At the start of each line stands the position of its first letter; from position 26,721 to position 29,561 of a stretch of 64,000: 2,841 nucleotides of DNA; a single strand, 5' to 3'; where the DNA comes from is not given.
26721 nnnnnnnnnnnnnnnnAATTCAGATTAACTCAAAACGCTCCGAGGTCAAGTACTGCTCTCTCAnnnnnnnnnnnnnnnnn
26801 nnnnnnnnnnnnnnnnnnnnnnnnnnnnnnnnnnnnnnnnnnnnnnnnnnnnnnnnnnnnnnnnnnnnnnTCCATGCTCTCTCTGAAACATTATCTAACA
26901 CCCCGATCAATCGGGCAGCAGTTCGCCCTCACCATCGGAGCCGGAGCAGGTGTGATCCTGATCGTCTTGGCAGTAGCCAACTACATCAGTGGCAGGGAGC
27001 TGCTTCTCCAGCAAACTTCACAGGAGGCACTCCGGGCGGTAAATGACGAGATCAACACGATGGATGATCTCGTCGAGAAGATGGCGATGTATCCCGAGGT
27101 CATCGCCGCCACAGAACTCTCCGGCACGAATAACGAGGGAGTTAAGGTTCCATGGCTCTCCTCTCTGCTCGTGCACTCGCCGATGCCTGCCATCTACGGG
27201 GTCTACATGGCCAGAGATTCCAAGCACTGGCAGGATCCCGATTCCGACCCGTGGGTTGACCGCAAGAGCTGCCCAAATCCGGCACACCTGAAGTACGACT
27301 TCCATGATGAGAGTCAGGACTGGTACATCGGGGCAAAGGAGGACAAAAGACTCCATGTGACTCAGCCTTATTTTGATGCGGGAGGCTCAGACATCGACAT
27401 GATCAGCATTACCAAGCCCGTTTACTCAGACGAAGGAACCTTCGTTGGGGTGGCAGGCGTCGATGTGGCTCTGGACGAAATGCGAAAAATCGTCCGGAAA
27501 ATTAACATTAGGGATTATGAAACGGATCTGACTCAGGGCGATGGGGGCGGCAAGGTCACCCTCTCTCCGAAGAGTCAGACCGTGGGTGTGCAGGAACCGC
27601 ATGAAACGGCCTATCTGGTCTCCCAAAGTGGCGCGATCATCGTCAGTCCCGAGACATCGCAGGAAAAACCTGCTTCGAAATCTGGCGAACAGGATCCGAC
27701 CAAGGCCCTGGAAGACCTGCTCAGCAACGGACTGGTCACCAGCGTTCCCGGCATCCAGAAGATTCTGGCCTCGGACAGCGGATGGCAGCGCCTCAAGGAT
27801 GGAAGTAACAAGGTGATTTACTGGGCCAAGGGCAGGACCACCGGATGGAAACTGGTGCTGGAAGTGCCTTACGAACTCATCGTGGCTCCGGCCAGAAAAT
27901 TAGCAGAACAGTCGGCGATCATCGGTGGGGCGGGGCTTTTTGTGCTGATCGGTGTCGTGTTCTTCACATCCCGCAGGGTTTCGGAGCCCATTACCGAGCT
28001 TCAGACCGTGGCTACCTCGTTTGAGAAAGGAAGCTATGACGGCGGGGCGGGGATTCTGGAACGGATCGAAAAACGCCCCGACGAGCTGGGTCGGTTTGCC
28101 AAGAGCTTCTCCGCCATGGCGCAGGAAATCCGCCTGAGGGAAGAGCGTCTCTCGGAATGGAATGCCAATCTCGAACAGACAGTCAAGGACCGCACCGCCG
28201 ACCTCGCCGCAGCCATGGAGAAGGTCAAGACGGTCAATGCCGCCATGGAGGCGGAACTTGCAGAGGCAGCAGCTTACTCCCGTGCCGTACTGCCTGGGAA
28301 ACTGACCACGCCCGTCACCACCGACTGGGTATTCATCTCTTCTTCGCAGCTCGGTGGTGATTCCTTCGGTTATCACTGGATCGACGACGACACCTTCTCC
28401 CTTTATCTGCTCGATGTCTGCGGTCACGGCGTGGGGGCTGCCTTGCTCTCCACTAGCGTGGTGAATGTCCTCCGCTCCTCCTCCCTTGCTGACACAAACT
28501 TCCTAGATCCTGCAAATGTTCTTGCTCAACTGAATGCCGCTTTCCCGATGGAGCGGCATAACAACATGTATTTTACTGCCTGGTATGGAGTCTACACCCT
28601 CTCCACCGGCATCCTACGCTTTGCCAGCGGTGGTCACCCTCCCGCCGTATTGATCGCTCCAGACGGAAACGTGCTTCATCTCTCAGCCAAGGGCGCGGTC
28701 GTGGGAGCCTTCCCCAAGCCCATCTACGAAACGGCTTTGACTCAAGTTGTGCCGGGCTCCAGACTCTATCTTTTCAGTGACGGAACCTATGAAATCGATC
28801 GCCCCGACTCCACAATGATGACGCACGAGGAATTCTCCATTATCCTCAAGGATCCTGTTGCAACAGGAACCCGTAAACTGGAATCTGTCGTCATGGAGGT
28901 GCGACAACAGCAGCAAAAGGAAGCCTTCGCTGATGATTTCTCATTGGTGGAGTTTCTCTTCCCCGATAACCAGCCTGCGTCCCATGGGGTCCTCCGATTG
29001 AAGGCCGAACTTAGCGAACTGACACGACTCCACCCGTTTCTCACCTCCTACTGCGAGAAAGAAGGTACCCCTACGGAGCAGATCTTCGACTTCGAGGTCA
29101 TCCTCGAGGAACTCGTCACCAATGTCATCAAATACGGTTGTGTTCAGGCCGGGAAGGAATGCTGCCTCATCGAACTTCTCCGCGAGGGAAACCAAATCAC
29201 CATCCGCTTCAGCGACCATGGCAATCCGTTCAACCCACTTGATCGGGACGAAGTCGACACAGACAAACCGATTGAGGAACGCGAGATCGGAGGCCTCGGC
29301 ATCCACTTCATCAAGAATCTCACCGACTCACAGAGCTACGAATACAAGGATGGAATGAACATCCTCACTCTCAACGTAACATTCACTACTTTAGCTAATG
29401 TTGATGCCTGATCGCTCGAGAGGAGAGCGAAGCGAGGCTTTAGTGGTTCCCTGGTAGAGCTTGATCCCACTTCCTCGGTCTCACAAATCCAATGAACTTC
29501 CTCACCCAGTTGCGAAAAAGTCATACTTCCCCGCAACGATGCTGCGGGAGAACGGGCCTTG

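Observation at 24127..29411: Partner-switching locus built from two tandem Cache-HAMP-PP2C sensor paralogs flanking a STAS gene, one fused to its own RsbW-like kinase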

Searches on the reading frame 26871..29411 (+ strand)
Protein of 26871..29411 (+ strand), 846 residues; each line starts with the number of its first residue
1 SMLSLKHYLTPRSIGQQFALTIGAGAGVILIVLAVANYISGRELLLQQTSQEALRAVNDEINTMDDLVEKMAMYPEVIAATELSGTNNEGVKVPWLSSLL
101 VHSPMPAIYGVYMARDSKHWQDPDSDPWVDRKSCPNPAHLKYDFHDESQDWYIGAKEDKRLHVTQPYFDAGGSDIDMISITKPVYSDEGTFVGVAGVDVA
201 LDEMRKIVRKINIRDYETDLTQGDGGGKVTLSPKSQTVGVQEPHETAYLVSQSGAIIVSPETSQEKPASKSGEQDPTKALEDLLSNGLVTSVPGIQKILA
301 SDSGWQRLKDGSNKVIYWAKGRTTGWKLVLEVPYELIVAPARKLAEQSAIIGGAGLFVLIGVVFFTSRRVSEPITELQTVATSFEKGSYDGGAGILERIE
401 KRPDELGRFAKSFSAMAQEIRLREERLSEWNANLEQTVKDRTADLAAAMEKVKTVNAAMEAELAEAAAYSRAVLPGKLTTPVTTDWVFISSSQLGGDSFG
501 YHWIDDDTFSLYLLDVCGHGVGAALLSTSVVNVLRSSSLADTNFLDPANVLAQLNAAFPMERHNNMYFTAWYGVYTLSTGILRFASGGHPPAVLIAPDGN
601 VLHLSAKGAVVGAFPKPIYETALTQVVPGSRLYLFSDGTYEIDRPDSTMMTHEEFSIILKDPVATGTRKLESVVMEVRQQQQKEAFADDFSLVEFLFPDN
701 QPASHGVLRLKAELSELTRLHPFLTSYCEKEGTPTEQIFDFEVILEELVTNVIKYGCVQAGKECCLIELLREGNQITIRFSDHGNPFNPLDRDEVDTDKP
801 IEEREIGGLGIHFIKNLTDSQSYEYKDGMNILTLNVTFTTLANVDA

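Call 3: search_protein_families(library=pfam, proteins=[window:26871-29411:+], max_evalue=0.01)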
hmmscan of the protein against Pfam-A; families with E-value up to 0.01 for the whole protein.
window:26871-29411:+ (846 aa): 6 families
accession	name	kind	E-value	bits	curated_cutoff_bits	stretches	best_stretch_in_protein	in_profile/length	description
PF07228.17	SpoIIE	-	2.8e-37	129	25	1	505-693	1-187/192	Stage II sporulation protein E (SpoIIE)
PF13581.12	HATPase_c_2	-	3.7e-19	69.4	27.4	1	711-834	2-125/127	Histidine kinase-like ATPase domain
PF22673.2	MCP-like_PDC_1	-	7.2e-15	55.8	27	1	141-205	51-112/113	Methyl-accepting chemotaxis protein-like, first PDC sensor domain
PF02743.24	dCache_1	-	7.2e-09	36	45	1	144-213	93-164/240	Cache domain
PF02518.31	HATPase_c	-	0.0008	20.3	26.4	1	742-819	7-85/111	Histidine kinase-, DNA gyrase B-, and HSP90-like ATPase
PF00672.30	HAMP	-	0.0027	18.4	25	0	365-421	1-52/53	HAMP domain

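Call 9: find_homologous_proteins(query=window:26871-29411:+, max_evalue=1e-10)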
Query window:26871-29411:+ (846 aa): 123 proteins with E <= 1e-10 among 8000 candidates; the best 120 are listed.
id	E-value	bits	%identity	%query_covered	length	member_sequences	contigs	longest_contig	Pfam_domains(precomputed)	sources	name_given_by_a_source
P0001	0.0e+0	1889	98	100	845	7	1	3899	PF02743.25,PF22673.3,PF13581.13,PF07228.18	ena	-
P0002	0.0e+0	1778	93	99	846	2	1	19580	PF02743.25,PF22673.3,PF13581.13,PF07228.18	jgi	-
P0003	0.0e+0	1632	85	100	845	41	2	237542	PF02743.25,PF22673.3,PF13581.13,PF07228.18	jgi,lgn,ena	-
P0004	0.0e+0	1596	84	100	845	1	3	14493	PF02743.25,PF22673.3,PF13581.13,PF07228.18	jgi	-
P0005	0.0e+0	1570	84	99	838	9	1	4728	PF02743.25,PF22673.3,PF13581.13,PF07228.18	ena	-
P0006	0.0e+0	1563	82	100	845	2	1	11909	PF02743.25,PF22673.3,PF13581.13,PF07228.18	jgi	jgi:serine phosphatase RsbU (regulator of sigma subunit)/anti-sigma regulatory factor (Ser/Thr prote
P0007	0.0e+0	1562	82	100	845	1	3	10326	PF02743.25,PF22673.3,PF13581.13,PF07228.18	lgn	-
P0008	0.0e+0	1481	79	100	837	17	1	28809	PF02743.25,PF22673.3,PF13581.13,PF07228.18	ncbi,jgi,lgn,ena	ncbi:MAG: SpoIIE family protein phosphatase [Verrucomicrobiota bacterium]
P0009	0.0e+0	1368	76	93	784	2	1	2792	PF00672.31,PF02743.25,PF22673.3,PF13581.13,PF07228.18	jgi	jgi:serine phosphatase RsbU (regulator of sigma subunit)/anti-sigma regulatory factor (Ser/Thr prote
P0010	0.0e+0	1353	80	88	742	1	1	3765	PF02743.25,PF22673.3,PF13581.13,PF07228.18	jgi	jgi:serine phosphatase RsbU (regulator of sigma subunit)/anti-sigma regulatory factor (Ser/Thr prote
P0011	0.0e+0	1299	82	83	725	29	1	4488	PF02743.25,PF22673.3,PF07228.18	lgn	-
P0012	0.0e+0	1299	82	83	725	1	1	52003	PF02743.25,PF22673.3,PF07228.18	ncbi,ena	-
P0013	0.0e+0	1296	82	83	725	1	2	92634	PF02743.25,PF22673.3,PF07228.18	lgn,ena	-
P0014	0.0e+0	1289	69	99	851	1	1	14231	PF02743.25,PF22673.3,PF13581.13,PF07228.18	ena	-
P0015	0.0e+0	1273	80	82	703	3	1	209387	PF02743.25,PF22673.3,PF07228.18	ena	-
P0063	0.0e+0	1029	66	83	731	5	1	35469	PF02743.25,PF22673.3,PF07228.18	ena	-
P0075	1.2e-289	981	64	82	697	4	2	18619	PF02743.25,PF22673.3,PF07228.18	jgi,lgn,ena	-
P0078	6.0e-287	972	62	82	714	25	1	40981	PF02743.25,PF22673.3,PF07228.18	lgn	-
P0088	4.8e-262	890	60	82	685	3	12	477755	PF02743.25,PF22673.3,PF07228.18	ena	-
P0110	1.4e-80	289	37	58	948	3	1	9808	PF00672.31,PF02743.25,PF22673.3,PF02518.32,PF00512.32,PF00072.31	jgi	jgi:signal transduction histidine kinase/CheY-like chemotaxis protein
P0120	3.2e-70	255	35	56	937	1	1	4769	PF00672.31,PF02743.25,PF22673.3,PF02518.32,PF00512.32,PF00072.31,PF20161.6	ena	-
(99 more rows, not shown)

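Call 11: find_encoding_contigs(protein=P0003, flank=10000, max_places=2)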
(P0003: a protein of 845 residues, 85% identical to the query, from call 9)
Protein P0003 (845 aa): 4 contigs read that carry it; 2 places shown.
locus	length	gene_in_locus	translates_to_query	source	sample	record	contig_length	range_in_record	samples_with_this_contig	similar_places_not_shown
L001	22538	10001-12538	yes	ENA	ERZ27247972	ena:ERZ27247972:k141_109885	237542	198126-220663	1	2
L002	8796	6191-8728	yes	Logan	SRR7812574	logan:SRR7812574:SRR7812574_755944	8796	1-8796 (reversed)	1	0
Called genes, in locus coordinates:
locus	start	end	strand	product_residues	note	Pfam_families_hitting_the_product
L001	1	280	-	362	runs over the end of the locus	PF02504:FA_synthesis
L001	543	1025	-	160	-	PF02620:YceD (faint)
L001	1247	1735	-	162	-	PF01467:CTP_transf_like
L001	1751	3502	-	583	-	PF00117:GATase, PF07722:Peptidase_C26 (weak), PF02540:NAD_synthase (weak), PF00958:GMP_synt_C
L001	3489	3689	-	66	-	-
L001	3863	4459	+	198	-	PF03588:Leu_Phe_trans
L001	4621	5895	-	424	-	PF02417:Chromate_transp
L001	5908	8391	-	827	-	PF01624:MutS_I, PF05188:MutS_II, PF05192:MutS_III, PF05190:MutS_IV, PF00488:MutS_V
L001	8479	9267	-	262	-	PF05690:ThiG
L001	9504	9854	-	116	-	PF01740:STAS, PF13466:STAS_2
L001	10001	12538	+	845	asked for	PF02743:dCache_1 (weak), PF22673:MCP-like_PDC_1, PF07228:SpoIIE, PF13581:HATPase_c_2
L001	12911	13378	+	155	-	PF01661:Macro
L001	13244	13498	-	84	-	-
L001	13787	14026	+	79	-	-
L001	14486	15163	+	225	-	-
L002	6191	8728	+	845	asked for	PF02743:dCache_1 (weak), PF22673:MCP-like_PDC_1, PF07228:SpoIIE, PF13581:HATPase_c_2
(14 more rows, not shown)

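Call 12: find_encoding_contigs(protein=P0015, flank=10000, max_places=2)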
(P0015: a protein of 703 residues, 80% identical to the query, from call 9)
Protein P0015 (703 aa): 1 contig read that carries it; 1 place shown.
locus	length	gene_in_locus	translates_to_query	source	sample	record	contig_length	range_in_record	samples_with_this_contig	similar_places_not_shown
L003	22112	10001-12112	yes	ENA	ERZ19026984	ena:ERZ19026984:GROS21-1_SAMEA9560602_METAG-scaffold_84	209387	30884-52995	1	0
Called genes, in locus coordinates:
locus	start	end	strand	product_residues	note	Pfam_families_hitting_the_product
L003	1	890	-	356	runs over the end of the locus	PF02504:FA_synthesis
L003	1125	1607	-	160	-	PF02620:YceD (faint)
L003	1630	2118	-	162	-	PF01467:CTP_transf_like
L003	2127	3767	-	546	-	PF00117:GATase, PF07722:Peptidase_C26 (weak), PF02540:NAD_synthase (weak), PF00958:GMP_synt_C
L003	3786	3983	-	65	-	-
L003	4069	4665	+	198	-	PF03588:Leu_Phe_trans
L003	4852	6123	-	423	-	PF02417:Chromate_transp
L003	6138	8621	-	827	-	PF01624:MutS_I, PF05188:MutS_II, PF05192:MutS_III, PF05190:MutS_IV, PF00488:MutS_V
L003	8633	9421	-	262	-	PF05690:ThiG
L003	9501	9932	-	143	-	PF01740:STAS, PF13466:STAS_2 (weak)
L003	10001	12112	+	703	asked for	PF02743:dCache_1 (weak), PF22673:MCP-like_PDC_1, PF07228:SpoIIE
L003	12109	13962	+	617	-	PF00072:Response_reg, PF07228:SpoIIE, PF13581:HATPase_c_2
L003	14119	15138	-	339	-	PF00248:Aldo_ket_red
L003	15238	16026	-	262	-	PF13641:Glyco_tranf_2_3, PF00535:Glycos_transf_2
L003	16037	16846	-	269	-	PF01503:PRA-PH (faint), PF03819:MazG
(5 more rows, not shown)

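Call 13: find_encoding_contigs(protein=P0002, flank=10000, max_places=2)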
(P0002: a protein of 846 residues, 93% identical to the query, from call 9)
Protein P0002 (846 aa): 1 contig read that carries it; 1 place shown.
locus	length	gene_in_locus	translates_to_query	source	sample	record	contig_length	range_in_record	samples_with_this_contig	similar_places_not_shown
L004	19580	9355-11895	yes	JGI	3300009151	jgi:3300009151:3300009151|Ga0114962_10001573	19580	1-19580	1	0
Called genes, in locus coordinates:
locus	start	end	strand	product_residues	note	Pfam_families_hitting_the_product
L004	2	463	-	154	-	?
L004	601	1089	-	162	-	PF01467:CTP_transf_like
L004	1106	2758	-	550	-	PF00117:GATase, PF07722:Peptidase_C26 (weak), PF02540:NAD_synthase (weak), PF00958:GMP_synt_C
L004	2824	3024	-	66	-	-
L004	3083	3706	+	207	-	PF03588:Leu_Phe_trans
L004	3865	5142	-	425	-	PF02417:Chromate_transp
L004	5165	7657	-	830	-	PF01624:MutS_I, PF05188:MutS_II, PF05192:MutS_III, PF05190:MutS_IV, PF00488:MutS_V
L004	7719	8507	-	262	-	PF05690:ThiG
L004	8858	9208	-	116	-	PF01740:STAS, PF13466:STAS_2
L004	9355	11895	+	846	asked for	PF02743:dCache_1, PF22673:MCP-like_PDC_1, PF07228:SpoIIE, PF13581:HATPase_c_2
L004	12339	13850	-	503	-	PF13742:tRNA_anti_2, PF01336:tRNA_anti-codon, PF02601:Exonuc_VII_L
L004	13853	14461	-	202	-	PF02190:LON_substr_bdg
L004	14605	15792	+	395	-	-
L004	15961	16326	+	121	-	PF08334:T2SSG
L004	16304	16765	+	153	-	-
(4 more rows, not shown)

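Call 16: find_encoding_contigs(protein=P0078, flank=10000, max_places=2)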
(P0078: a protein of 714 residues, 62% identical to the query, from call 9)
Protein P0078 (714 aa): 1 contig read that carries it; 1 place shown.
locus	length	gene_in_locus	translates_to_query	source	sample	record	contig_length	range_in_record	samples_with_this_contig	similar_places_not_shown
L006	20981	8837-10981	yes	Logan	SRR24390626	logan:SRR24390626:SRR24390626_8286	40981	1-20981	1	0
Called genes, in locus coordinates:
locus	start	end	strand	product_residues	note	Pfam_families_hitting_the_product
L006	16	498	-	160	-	PF02620:YceD (faint)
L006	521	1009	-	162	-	PF01467:CTP_transf_like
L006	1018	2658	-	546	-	PF00117:GATase, PF07722:Peptidase_C26 (weak), PF02540:NAD_synthase (weak), PF00958:GMP_synt_C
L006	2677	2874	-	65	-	-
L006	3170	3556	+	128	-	PF03588:Leu_Phe_trans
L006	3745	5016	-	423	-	PF02417:Chromate_transp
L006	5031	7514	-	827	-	PF01624:MutS_I, PF05188:MutS_II, PF05192:MutS_III, PF05190:MutS_IV, PF00488:MutS_V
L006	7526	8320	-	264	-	PF05690:ThiG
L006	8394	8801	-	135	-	PF01740:STAS, PF13466:STAS_2 (weak)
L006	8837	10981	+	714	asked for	PF22673:MCP-like_PDC_1, PF02743:dCache_1 (weak), PF07228:SpoIIE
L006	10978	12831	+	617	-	PF00072:Response_reg, PF07228:SpoIIE, PF13581:HATPase_c_2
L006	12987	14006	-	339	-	PF00248:Aldo_ket_red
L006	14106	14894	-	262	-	PF13641:Glyco_tranf_2_3, PF00535:Glycos_transf_2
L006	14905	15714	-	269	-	PF01503:PRA-PH (faint), PF03819:MazG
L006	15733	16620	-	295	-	PF01694:Rhomboid, PF20216:DUF6576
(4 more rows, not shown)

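Call 17: find_encoding_contigs(protein=P0075, flank=10000, max_places=2)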
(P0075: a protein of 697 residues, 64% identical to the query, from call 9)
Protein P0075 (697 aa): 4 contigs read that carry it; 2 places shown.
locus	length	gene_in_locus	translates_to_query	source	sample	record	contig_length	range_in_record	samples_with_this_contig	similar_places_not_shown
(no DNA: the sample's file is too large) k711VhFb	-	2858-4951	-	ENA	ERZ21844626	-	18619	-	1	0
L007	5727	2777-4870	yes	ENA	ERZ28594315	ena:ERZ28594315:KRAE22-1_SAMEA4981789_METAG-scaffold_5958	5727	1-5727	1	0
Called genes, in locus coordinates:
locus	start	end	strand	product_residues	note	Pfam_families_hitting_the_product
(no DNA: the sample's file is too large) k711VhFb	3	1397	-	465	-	?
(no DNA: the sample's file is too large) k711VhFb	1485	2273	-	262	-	PF05690:ThiG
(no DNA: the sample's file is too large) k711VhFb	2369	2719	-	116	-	PF01740:STAS, PF13466:STAS_2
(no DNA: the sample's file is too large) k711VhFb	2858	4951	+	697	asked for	PF22673:MCP-like_PDC_1, PF02743:dCache_1 (weak), PF07228:SpoIIE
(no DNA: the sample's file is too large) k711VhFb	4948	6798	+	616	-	PF00072:Response_reg, PF07228:SpoIIE, PF13581:HATPase_c_2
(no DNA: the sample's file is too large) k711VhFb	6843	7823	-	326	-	PF00248:Aldo_ket_red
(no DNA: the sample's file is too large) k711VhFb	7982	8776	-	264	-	PF13641:Glyco_tranf_2_3 (weak), PF00535:Glycos_transf_2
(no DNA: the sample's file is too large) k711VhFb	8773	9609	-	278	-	PF01503:PRA-PH (faint), PF03819:MazG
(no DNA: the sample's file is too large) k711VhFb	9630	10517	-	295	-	PF01694:Rhomboid, PF20216:DUF6576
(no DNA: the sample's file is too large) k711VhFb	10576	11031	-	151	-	PF11026:DUF2721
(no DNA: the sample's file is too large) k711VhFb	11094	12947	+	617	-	PF17297:PEPCK_N, PF00821:PEPCK_GTP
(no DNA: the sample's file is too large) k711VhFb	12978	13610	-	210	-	PF11306:DUF3108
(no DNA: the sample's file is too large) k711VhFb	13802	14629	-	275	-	PF07719:TPR_2 (faint)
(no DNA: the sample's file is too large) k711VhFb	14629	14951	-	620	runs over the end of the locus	PF13584:BatD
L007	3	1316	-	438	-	?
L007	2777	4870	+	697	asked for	PF22673:MCP-like_PDC_1, PF02743:dCache_1 (weak), PF07228:SpoIIE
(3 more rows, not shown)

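Call 18: find_encoding_contigs(protein=P0088, flank=10000, max_places=2)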
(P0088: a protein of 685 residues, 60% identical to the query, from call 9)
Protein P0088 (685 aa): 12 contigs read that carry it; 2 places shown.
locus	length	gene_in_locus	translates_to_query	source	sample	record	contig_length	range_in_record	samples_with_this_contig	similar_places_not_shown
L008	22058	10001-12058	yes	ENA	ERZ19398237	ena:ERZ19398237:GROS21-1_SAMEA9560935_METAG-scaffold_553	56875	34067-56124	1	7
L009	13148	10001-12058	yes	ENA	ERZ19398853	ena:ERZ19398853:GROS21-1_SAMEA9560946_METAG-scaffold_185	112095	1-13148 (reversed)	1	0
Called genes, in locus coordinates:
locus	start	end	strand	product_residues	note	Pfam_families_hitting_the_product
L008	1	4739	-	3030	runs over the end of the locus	PF12951:PATR (faint)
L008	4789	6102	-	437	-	PF02417:Chromate_transp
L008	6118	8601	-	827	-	PF01624:MutS_I, PF05188:MutS_II, PF05192:MutS_III, PF05190:MutS_IV, PF00488:MutS_V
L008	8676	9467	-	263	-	PF05690:ThiG, PF00977:His_biosynth (faint)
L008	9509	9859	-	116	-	PF01740:STAS, PF13466:STAS_2 (weak)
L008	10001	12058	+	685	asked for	PF22673:MCP-like_PDC_1, PF02743:dCache_1 (weak), PF07228:SpoIIE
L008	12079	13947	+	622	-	PF00072:Response_reg, PF07228:SpoIIE, PF13581:HATPase_c_2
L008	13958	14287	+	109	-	PF00893:Multi_Drug_Res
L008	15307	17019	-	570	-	PF03485:Arg_tRNA_synt_N, PF00750:tRNA-synt_1d, PF05746:DALR_1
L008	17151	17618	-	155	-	PF00359:PTS_EIIA_2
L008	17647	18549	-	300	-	PF00889:EF_TS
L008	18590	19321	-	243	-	PF00318:Ribosomal_S2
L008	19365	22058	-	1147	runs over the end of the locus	?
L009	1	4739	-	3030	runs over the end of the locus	PF12951:PATR (faint)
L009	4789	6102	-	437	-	PF02417:Chromate_transp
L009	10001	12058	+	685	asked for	PF22673:MCP-like_PDC_1, PF02743:dCache_1 (weak), PF07228:SpoIIE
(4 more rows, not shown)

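Call 20: find_related_loci(query=A1, collection=genome_contigs, flank=8000)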
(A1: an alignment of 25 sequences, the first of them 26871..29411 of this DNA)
Query A1 (846 aa) in genome_contigs; peptide patterns used: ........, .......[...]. (x = any residue, [..] = any of these).
600 stretches matched a pattern (row limit reached: there are more); 583 encode a relative of the query (tblastn E <= 1e-3); the best 80 are kept; 80 distinct loci.
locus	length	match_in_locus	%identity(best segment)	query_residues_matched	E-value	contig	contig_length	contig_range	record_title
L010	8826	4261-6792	84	2-845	0e+0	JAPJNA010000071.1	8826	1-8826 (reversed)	MAG: Chthoniobacterales bacterium isolate MAG15 k99_2266729, whole genome shotgun sequence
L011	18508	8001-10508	79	2-845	0e+0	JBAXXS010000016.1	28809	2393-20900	MAG: Verrucomicrobiota bacterium isolate ELA745 MAG745_16, whole genome shotgun sequence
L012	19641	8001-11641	83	1-835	0e+0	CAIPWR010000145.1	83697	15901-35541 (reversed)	MAG: uncultured Spartobacteria bacterium isolate AM-2014-D2_bin-103 genome assembly, contig: bin-103:145/169, whole geno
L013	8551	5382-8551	82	2-700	0e+0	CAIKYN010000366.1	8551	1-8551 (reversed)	MAG: uncultured Spartobacteria bacterium isolate C24_bin-1875 genome assembly, contig: bin-1875:366/417, whole genome sh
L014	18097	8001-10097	81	2-700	0e+0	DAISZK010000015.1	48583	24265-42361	MAG TPA_asm: Chthoniobacterales bacterium isolate CTOTU22592 NODE_23_length_48583_cov_10.104228, whole genome shotgun se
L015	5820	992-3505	65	1-834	0e+0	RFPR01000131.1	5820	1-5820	MAG: Proteobacteria bacterium isolate WB4_3_0938 contig_100_130, whole genome shotgun sequence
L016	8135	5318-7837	66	4-834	0e+0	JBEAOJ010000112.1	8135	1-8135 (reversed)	MAG: Verrucomicrobiota bacterium isolate mcdi_2019_sw_WHONDRS-S19S_0017_B_bin.6 scaffold_87606, whole genome shotgun seq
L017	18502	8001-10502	65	2-834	0e+0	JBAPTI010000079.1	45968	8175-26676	MAG: Chthoniobacterales bacterium isolate MFD02790_ilm_asm_bin2 k127_132921, whole genome shotgun sequence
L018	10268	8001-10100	58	5-701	0e+0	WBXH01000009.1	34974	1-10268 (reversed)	MAG: Verrucomicrobia bacterium isolate Xiphi-315 Ga0133913_10004664, whole genome shotgun sequence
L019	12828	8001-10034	58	1-697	0e+0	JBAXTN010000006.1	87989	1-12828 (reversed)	MAG: bacterium isolate ELA636 MAG636_6, whole genome shotgun sequence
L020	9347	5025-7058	57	1-697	0e+0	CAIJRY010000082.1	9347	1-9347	MAG: uncultured Spartobacteria bacterium isolate Ki1-2-7m_bin-211 genome assembly, contig: bin-211:082/260, whole genome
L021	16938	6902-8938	55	1-697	0e+0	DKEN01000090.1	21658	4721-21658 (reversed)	MAG TPA_asm: Spartobacteria bacterium UBA6821 UBA6821_contig_231, whole genome shotgun sequence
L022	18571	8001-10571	54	5-839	0e+0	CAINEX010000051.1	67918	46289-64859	MAG: uncultured Spartobacteria bacterium isolate AlinenLipids_bin-3656 genome assembly, contig: bin-3656:051/140, whole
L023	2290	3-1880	53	202-834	0e+0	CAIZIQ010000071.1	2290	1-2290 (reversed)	MAG: uncultured Spartobacteria bacterium isolate C-2_bin-400 genome assembly, contig: bin-400:071/335, whole genome shot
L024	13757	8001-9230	40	462-834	5e-91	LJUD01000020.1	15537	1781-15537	MAG: bacterium SM23_31 isolate SM23_31 WORSMTZ_7667, whole genome shotgun sequence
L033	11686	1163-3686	33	12-835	4e-74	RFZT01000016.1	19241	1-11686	MAG: bacterium isolate WB5_2B_210 contig_100_15, whole genome shotgun sequence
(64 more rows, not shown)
